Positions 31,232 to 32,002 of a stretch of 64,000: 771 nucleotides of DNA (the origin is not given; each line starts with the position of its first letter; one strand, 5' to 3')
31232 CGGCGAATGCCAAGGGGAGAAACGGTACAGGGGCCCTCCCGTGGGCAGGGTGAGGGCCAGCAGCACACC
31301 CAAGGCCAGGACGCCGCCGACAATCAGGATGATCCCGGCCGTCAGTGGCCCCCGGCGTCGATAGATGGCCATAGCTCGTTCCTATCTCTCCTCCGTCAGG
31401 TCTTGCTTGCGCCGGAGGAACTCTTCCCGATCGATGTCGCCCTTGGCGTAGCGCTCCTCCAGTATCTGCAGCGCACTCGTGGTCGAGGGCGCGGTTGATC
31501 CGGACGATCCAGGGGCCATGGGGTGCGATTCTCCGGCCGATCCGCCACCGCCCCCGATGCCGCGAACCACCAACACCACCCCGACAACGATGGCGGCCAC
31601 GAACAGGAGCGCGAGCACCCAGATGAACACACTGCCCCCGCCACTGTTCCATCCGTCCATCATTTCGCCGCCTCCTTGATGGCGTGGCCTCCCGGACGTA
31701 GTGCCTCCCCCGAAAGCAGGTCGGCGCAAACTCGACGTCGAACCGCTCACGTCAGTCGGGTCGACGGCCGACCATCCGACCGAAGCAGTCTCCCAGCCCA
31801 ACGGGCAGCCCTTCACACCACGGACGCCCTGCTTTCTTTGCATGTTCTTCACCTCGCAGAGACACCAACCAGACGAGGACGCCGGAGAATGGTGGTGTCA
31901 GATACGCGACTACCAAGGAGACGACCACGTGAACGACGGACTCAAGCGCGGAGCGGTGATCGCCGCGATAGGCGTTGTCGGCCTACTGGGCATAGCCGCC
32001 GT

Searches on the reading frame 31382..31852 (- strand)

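Call 5: search_protein_families(library=pfam, proteins=[window:31382-31852:-], max_evalue=0.01)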
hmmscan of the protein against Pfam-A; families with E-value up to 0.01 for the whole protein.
window:31382-31852:- (156 aa): 2 families
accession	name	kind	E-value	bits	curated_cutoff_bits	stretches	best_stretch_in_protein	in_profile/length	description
PF09851.14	SHOCT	-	1.8e-08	34.3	27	1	127-152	2-27/28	Short C-terminal domain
PF05120.17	GvpG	-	0.003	18.1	30.6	1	127-154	36-63/67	Gas vesicle protein G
